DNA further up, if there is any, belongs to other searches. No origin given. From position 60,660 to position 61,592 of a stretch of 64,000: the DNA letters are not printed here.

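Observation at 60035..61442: AT-rich orphan two-gene operon (single-pass membrane protein plus HExxH peptidase-like protein) placed where a type I R-M operon is broken: candidate undescribed defence / abortive-infection module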

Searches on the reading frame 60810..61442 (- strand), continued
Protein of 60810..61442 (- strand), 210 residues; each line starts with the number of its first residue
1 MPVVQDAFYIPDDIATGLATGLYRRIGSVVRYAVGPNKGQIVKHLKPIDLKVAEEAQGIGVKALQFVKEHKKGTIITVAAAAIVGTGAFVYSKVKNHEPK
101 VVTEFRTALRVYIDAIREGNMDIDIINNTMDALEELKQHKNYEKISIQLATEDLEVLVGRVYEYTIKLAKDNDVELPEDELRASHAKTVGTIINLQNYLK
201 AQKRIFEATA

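Call 48: search_solved_structures(query=A2, max_evalue=10, show_alignments=3)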
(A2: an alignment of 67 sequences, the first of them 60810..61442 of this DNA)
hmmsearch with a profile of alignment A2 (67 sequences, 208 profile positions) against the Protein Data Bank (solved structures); distinct sequences matched with E-value up to 10: 6.
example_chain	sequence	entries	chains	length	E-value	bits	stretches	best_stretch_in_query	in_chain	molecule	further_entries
9jht_A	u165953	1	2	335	0.002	20.9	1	10-94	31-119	JukB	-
2at2_A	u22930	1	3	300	0.089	15.5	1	19-83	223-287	ASPARTATE CARBAMOYLTRANSFERASE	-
3r7d_A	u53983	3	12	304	0.2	14.3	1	19-81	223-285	Aspartate carbamoyltransferase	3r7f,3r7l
6wn7_A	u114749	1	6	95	0.2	14.3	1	84-151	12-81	Protein S100-A5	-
1by1_A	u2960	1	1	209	0.46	13.1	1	89-137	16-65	PROTEIN (PIX)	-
2kax_A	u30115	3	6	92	0.84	12.3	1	84-150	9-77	Protein S100-A5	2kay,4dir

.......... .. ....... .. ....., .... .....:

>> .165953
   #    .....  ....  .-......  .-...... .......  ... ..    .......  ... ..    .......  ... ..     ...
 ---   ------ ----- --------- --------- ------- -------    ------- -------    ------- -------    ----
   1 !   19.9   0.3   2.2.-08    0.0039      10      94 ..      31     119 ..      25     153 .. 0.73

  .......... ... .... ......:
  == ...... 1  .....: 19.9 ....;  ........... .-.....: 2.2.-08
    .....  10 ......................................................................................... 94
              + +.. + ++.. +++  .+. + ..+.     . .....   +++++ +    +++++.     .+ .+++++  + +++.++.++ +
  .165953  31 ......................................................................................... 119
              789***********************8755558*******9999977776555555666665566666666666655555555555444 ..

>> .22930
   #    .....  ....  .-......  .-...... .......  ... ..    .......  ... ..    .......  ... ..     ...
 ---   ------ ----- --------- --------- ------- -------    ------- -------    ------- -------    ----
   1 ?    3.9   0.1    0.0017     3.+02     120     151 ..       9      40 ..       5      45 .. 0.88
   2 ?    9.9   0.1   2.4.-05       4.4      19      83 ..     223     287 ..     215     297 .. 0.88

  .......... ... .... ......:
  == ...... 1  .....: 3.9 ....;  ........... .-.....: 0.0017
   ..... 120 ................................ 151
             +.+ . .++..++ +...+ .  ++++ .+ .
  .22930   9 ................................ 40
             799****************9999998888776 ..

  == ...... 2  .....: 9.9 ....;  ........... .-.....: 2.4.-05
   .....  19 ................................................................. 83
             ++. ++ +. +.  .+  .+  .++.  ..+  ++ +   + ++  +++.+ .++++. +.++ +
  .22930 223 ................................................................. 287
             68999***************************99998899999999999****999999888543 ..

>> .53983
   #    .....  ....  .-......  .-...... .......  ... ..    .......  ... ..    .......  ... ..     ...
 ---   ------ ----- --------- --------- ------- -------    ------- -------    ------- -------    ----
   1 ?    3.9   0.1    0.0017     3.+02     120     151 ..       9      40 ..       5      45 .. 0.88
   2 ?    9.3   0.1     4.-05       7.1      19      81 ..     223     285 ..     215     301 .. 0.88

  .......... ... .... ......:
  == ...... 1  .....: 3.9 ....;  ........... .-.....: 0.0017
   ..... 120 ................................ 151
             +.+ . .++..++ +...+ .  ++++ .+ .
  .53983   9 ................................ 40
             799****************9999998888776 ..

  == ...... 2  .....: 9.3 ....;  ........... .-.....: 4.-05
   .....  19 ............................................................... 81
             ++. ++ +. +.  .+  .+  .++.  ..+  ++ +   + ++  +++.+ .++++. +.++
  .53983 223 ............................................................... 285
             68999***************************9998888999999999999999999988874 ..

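Call 51: find_encoding_contigs(protein=P0433, flank=8000, max_places=5)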
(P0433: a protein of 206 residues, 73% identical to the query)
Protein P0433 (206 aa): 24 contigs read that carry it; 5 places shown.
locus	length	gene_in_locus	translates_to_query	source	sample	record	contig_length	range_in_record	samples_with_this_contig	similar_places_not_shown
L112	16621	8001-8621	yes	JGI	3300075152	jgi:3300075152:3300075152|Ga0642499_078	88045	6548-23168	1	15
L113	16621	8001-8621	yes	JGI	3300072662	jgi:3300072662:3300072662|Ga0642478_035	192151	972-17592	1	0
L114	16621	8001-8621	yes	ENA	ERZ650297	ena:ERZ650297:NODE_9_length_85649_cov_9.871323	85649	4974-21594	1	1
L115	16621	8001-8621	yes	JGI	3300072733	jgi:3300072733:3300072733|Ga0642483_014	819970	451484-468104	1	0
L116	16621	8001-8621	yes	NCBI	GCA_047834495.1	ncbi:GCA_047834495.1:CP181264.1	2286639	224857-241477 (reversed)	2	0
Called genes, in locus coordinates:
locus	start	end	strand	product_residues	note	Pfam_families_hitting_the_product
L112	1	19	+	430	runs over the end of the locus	PF02920:Integrase_DNA, PF02899:Phage_int_SAM_1 (faint), PF00589:Phage_integrase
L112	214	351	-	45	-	-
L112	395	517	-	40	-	-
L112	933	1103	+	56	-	-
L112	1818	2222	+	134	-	PF00293:NUDIX, PF14815:NUDIX_4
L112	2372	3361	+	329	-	PF13384:HTH_23 (faint), PF13936:HTH_38, PF00665:rve (weak)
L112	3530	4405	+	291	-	PF14267:DUF4357 (weak)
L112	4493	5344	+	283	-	PF13936:HTH_38, PF00665:rve (weak)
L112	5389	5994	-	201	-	PF00665:rve, PF13683:rve_3, PF13333:rve_2 (weak)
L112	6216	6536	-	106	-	PF01527:HTH_Tnp_1, PF13384:HTH_23 (weak), PF13518:HTH_28 (weak)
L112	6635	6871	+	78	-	-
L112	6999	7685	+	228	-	PF12161:HsdM_N, PF02384:N6_Mtase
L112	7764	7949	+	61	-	-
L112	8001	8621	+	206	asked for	-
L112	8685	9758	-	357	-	PF07508:Recombinase, PF13408:Zn_ribbon_recom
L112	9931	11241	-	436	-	PF13936:HTH_38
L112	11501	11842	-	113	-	PF07883:Cupin_2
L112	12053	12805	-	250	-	PF00665:rve (faint)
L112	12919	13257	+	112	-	PF01527:HTH_Tnp_1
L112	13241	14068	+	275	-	PF13276:HTH_21, PF01498:HTH_Tnp_Tc3_2 (weak), PF24764:rva_4, PF00665:rve, PF13683:rve_3, PF13333:rve_2 (weak)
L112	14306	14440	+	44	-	-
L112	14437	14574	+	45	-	-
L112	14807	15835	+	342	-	-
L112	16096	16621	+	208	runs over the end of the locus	-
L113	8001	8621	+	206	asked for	-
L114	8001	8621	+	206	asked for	-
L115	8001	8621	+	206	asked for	-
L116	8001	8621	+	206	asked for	-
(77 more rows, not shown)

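Call 52: find_encoding_contigs(protein=P0391, flank=8000, max_places=3)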
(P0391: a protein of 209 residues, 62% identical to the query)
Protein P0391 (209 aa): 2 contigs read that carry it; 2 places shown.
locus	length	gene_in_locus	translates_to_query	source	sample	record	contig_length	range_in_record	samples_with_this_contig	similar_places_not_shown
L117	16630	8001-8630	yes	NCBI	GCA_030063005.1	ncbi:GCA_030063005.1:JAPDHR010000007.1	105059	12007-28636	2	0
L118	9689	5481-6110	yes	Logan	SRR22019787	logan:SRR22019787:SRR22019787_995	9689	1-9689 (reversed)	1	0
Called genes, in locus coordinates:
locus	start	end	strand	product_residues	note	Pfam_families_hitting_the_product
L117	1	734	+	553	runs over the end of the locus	PF00239:Resolvase, PF07508:Recombinase, PF13408:Zn_ribbon_recom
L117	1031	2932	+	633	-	PF07693:KAP_NTPase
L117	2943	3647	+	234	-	PF28083:QatB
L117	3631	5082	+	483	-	-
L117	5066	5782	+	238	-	PF01026:TatD_DNase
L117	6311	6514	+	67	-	PF12728:HTH_17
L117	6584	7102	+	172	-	PF13207:AAA_17, PF13238:AAA_18 (weak)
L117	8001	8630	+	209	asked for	-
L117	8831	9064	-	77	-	PF09954:DUF2188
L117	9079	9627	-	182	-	PF11848:DUF3368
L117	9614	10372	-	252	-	PF06114:Peptidase_M78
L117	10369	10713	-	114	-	PF12844:HTH_19, PF13560:HTH_31, PF01381:HTH_3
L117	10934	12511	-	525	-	PF00239:Resolvase, PF07508:Recombinase, PF13408:Zn_ribbon_recom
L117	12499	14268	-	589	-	PF00239:Resolvase, PF07508:Recombinase, PF13408:Zn_ribbon_recom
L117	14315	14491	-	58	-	PF20612:SHOCT_2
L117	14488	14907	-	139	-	-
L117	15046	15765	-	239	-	PF01510:Amidase_2, PF05036:SPOR (weak)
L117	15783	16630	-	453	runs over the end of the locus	-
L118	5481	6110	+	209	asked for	-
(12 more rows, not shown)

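Call 58: predict_structure(alignment_id=A3)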
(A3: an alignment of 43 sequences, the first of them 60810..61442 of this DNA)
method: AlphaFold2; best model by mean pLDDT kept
length: 210 residues; sequences in the alignment: 43
mean_pLDDT: 63.7   pTM: 0.54
mean pLDDT of the five models: 63.7, 55.6, 52.0, 50.9, 43.8
residues with pLDDT >= 90: 0; 70-90: 100; 50-70: 50; < 50: 60
segments of 3 or more residues with pLDDT < 50: 1-6, 50-95, 184-191
pLDDT, mean of each block of 10 residues (from residue 1): 43 64 73 79 68 40 41 35 31 54 83 82 88 82 66 67 76 72 42 72 79
secondary structure, 60 per line:
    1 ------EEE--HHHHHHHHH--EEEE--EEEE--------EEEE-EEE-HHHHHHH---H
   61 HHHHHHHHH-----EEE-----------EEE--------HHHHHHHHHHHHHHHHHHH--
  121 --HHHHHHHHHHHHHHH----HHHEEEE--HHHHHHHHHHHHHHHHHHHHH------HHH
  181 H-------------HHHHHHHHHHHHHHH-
elements in order: E7-9 H12-20 E23-26 E29-32 E41-44 E46-48 H50-56 H60-69 E75-77 E89-91 H100-118 H123-137 E145-148 H151-171 H178-181 H195-209

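Call 64: fold_search(model_id=the predicted structure, library=pdb)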
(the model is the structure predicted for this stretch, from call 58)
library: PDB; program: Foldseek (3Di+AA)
matches with E <= 10: 86; with E <= 0.001: 0
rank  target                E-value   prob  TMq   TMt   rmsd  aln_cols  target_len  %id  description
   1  9jht_B                1.4e-01  0.25  0.18  0.15  17.5       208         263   14  Jumbo phage Killer B (released 2025-04-16)
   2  9jht_A                3.0e-01  0.08  0.15  0.12  17.1       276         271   15  Jumbo phage Killer B (released 2025-04-16)
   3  7nsn_B                2.0e+00  0.13  0.22  0.05   9.2       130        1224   13  Multi-domain GH92 alpha-1,2-mannosidase from Neobacillus novalis: mannoimidazole complex (released 2022-09-21)
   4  7nu8                  3.1e+00  0.05  0.22  0.07  18.1       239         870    6  Crystal Structure of Neisseria gonorrhoeae LeuRS in Complex with the Reaction Intermediate Leu-AMP (released 2022-08-31)
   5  1orj_D                3.3e+00  0.03  0.13  0.18  15.1       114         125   19  FLAGELLAR EXPORT CHAPERONE (released 2003-09-16)
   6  9bj7_E                3.5e+00  0.02  0.12  0.15  17.2       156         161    8  Crystal structure of the N-terminal truncated AbiV (residues 24-201) (released 2025-08-13)
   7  9p8w                  3.7e+00  0.01  0.14  0.09  22.9       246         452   11  Anti-phage dGTPase from Shewanella putrefaciens CN-32 (released 2025-07-30)
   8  7dkw_A                3.9e+00  0.04  0.16  0.06  11.2       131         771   14  Crystal structure of TxGH116 E441G nucleophile mutant from Thermoanaerobacterium xylanolyticum with autocondensation p (released 2021-06-23)
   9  7m8v_K                4.3e+00  0.02  0.14  0.08  17.1       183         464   11  Human CYP11B2 in complex with LCI699 (released 2021-06-16)
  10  5veu_C                4.3e+00  0.01  0.14  0.08  15.2       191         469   12  Human Cytochrome P450 3A5 (CYP3A5) (released 2017-11-15)
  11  8r1m_A                4.5e+00  0.03  0.14  0.06  13.8       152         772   12  Structure of TxGH116 with covalently bound N-azido-octyl aziridine (released 2024-10-02)
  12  1itl                  4.5e+00  0.02  0.12  0.17  16.7       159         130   12  HUMAN INTERLEUKIN 4: THE SOLUTION STRUCTURE OF A FOUR-HELIX-BUNDLE PROTEIN (released 1993-04-15)
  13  8y9n_A                5.0e+00  0.02  0.16  0.06  21.3       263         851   14  Cas12h1-crRNA-dsDNA ternary complex (released 2025-02-12)
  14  8f5v_A                5.3e+00  0.04  0.23  0.27  12.4       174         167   11  Crystal structure of Mycobacterium tuberculosis Mycothiol S-transferase enzyme in complex with mycothiol and Zn2+ (released 2023-04-05)
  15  5nl1_A                5.3e+00  0.03  0.17  0.22  17.4       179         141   10  Shigella IpaA-VBS3/TBS in complex with the Talin VBS1 domain 488-512 (released 2018-05-16)
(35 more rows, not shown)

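Call 76: find_related_loci(query=A3, collection=metagenome_contigs, flank=6000)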
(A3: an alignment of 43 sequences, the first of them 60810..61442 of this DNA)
Query A3 (210 aa) in metagenome_contigs; peptide patterns used: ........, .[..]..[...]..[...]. (x = any residue, [..] = any of these).
269 stretches matched a pattern; 215 encode a relative of the query (tblastn E <= 1e-3); the best 80 are kept; 80 distinct loci.
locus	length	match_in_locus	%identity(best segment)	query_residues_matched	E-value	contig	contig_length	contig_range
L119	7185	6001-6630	98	1-210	1e-136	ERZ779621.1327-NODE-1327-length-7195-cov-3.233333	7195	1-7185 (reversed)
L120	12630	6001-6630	85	1-210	5e-119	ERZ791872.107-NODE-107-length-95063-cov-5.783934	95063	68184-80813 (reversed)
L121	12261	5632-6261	85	1-210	5e-119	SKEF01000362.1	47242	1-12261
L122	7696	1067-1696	85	1-210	4e-118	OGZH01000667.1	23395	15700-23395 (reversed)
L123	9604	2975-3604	85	1-210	4e-118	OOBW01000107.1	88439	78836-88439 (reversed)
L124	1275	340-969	84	1-210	3e-127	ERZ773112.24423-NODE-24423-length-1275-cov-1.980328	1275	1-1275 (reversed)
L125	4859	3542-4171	83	1-210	2e-115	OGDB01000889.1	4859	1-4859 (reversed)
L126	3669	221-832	83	1-210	2e-115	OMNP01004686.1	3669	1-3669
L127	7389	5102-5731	79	1-210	2e-112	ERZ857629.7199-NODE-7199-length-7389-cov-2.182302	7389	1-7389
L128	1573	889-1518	81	1-210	2e-113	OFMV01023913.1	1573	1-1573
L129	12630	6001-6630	81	1-210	7e-106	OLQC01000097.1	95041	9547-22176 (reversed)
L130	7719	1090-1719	81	1-210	7e-106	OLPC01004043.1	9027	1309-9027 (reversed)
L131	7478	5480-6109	78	1-210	2e-104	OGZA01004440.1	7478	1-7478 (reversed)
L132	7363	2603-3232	80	1-210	1e-102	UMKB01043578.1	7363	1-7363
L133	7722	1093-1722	80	1-210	8e-103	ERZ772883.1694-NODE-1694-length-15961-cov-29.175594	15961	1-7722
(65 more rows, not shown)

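Call 86: search_dna_similar(query=window:60810-61442:-, collection=phages, mode=protein, max_evalue=0.001, max_rows=15)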
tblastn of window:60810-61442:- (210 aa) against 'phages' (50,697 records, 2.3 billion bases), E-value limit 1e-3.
Records with a match: 1; places in all: 1; records where one place covers at least 80% of the query: 1.
Best place of each record, by identity: <60% 1.
By first word of the organism name: Lachnospiraceae 1.
By host as written in the record: Lachnospiraceae 1.
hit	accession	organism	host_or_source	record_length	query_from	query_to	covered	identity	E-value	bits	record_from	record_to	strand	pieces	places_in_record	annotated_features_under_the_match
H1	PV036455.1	Lachnospiraceae phage IMGVR 15430980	Lachnospiraceae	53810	1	208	99%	37.4%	3e-32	128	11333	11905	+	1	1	hypothetical protein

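Call 88: get_annotated_region(hit=H1, flank=6000)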
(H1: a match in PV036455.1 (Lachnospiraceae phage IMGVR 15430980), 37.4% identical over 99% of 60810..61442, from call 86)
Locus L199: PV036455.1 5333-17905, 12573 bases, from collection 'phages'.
description: Lachnospiraceae phage IMGVR 15430980, complete genome.
organism: Lachnospiraceae phage IMGVR 15430980 (NCBI taxid 3403684)
taxonomy: Viruses; Duplodnaviria; Heunggongvirae; Uroviricota; Caudoviricetes; Ca. Heliusvirales
host: Lachnospiraceae; source: human feces; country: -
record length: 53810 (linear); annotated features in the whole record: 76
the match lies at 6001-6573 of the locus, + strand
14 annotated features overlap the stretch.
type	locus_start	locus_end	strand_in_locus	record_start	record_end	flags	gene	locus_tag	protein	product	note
CDS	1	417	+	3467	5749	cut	-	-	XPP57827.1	hypothetical protein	-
CDS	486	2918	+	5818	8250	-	-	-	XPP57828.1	hypothetical protein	-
CDS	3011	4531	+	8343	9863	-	-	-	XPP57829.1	hypothetical protein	-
CDS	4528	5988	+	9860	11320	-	-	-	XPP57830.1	hypothetical protein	-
CDS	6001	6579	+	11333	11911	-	-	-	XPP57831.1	hypothetical protein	-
CDS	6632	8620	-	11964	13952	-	-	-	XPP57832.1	DNA polymerase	-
CDS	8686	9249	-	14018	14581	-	-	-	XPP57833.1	hypothetical protein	-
CDS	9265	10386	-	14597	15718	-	-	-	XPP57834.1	exonuclease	-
CDS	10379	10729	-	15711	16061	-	-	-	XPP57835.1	hypothetical protein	-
CDS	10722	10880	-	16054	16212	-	-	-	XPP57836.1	hypothetical protein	-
CDS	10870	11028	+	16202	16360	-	-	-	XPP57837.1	hypothetical protein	-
CDS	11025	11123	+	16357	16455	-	-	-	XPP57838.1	hypothetical protein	-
CDS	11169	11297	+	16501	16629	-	-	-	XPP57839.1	hypothetical protein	-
CDS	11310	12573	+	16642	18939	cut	-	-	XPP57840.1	DNA helicase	-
